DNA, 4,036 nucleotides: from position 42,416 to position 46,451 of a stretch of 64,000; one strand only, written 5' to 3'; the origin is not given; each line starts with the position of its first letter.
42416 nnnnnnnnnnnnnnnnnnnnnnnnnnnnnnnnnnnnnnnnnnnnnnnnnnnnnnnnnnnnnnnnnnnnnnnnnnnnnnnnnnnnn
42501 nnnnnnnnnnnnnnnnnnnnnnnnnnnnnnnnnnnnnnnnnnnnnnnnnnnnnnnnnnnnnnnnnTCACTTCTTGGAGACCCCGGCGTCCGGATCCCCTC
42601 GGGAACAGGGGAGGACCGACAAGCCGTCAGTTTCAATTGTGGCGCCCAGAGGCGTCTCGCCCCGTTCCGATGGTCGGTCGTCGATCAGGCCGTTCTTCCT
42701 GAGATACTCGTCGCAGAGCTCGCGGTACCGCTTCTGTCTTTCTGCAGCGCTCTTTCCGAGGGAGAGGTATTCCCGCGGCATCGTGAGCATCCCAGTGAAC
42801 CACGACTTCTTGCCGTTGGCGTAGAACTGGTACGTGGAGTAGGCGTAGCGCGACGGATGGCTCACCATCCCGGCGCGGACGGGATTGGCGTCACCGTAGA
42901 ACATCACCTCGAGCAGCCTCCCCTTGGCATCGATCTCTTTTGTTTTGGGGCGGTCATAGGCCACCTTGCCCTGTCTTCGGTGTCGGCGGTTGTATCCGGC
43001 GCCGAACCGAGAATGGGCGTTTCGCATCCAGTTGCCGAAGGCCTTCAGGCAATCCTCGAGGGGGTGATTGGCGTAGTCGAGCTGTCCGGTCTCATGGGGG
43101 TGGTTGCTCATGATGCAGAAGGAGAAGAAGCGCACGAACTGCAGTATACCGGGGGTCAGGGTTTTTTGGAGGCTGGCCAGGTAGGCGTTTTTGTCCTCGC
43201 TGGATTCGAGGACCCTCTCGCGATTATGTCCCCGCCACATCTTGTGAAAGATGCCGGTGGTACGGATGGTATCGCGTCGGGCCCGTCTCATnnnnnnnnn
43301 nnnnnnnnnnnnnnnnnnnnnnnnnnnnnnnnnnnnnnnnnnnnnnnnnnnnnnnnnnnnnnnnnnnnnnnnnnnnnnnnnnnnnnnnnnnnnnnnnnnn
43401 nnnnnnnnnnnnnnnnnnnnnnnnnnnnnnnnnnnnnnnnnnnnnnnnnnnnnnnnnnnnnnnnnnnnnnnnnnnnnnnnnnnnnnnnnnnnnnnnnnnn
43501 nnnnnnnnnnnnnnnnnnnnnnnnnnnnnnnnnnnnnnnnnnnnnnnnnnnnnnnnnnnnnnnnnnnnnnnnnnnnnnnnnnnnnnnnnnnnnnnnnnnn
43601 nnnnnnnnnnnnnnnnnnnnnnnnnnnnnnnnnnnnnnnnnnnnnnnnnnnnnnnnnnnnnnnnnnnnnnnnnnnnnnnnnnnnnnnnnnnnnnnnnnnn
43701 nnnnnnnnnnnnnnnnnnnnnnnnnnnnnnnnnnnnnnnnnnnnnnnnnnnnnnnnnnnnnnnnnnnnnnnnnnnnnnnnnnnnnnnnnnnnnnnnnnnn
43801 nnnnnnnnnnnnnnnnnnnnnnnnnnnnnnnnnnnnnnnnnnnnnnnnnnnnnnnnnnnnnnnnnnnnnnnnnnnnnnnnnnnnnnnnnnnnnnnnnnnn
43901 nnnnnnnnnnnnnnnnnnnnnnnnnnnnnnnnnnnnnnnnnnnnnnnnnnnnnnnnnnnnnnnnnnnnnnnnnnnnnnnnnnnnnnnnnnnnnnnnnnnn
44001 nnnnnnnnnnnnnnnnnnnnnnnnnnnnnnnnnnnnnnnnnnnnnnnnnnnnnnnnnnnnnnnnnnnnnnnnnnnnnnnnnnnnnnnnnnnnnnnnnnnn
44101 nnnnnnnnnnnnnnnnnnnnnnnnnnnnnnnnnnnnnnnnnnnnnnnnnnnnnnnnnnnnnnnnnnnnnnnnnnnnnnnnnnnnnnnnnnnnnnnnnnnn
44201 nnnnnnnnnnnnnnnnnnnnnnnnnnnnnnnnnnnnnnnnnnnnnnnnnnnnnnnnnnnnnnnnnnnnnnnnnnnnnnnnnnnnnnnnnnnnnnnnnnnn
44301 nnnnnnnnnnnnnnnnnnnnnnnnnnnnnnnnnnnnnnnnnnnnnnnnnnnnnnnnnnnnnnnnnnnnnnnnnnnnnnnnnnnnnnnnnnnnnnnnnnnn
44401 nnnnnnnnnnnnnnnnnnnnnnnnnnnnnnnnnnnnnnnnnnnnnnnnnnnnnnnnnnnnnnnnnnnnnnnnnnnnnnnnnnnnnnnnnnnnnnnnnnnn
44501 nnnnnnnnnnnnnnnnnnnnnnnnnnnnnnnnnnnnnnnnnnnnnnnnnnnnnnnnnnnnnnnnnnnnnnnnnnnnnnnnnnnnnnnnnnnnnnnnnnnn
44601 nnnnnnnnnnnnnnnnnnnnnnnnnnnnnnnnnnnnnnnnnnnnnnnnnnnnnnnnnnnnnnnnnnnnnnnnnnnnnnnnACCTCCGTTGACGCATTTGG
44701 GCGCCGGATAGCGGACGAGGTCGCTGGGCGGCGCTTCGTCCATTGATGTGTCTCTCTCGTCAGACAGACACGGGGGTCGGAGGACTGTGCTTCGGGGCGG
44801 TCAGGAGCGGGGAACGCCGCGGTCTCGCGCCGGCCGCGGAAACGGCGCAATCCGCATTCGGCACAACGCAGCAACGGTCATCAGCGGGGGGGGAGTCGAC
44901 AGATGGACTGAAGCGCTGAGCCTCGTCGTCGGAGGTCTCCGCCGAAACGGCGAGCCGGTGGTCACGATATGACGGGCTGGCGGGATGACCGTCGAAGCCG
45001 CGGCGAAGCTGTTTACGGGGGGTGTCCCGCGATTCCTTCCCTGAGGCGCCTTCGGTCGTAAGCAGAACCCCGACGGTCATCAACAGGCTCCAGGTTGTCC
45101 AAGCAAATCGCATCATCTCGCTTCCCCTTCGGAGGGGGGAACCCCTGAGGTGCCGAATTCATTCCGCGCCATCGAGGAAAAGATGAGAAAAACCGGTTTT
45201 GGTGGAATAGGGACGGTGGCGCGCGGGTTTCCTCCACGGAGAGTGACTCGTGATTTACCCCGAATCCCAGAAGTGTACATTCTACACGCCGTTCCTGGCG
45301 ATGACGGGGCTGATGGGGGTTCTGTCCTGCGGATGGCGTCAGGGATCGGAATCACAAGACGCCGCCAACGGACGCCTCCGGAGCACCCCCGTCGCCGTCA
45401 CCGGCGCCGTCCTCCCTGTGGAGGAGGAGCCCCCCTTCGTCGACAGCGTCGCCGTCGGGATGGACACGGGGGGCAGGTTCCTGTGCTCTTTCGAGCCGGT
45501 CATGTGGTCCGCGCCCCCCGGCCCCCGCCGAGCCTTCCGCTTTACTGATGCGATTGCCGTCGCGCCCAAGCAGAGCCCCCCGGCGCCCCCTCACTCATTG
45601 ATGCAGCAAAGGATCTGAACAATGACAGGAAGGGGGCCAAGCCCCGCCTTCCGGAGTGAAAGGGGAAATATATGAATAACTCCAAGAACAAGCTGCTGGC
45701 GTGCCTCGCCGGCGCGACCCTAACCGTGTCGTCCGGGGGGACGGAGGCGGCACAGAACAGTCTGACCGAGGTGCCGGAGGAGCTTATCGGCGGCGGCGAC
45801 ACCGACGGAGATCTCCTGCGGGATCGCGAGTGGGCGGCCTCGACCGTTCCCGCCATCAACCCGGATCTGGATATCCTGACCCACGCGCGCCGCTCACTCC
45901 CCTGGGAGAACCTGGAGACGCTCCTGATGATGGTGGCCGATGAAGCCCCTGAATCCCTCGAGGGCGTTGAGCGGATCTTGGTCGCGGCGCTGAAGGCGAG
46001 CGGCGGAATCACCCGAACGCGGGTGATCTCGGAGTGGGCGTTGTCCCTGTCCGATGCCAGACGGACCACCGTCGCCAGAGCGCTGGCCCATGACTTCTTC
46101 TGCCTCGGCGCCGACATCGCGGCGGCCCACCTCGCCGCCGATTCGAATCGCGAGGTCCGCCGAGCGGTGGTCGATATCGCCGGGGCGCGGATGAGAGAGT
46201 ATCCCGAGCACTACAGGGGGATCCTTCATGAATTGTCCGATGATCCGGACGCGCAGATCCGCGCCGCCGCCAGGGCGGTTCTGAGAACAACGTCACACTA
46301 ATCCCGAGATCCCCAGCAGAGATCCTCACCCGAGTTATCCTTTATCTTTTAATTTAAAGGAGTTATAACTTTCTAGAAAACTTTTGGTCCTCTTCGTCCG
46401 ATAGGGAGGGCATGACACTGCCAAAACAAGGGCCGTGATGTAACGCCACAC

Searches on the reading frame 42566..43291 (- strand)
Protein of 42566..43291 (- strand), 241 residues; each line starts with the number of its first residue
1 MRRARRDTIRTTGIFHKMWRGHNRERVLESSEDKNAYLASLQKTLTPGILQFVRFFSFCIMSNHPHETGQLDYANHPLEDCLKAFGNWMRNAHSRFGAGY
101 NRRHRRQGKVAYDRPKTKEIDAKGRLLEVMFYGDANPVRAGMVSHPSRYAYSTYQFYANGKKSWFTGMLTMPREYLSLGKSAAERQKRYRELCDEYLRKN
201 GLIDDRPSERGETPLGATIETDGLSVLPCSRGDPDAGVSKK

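Call 76: search_protein_families(library=ncbifam, proteins=[window:42566-43291:-], max_evalue=0.01)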
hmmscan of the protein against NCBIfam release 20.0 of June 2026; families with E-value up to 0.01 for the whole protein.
window:42566-43291:- (241 aa): 1 family
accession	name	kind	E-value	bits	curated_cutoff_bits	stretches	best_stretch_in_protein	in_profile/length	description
NF047646.1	REP_Tyr_transpos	equivalog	1.7e-07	31.3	80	1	22-152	19-146/146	REP-associated tyrosine transposase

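Call 77: search_protein_families(library=pfam, proteins=[window:42566-43291:-], max_evalue=0.01)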
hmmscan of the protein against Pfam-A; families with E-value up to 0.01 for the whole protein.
window:42566-43291:- (241 aa): 0 families

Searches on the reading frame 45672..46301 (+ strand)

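Call 76: search_protein_families(library=ncbifam, proteins=[window:45672-46301:+], max_evalue=0.01)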
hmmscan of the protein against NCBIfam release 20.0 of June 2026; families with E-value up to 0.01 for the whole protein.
window:45672-46301:+ (209 aa): 1 family
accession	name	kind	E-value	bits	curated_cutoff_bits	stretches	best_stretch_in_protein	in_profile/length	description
NF010374.0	PRK13800.1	equivalog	0.0018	16.6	1196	1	120-204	718-800/898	fumarate reductase/succinate dehydrogenase flavoprotein subunit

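Call 77: search_protein_families(library=pfam, proteins=[window:45672-46301:+], max_evalue=0.01)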
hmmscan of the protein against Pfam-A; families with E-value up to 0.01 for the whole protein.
window:45672-46301:+ (209 aa): 0 families
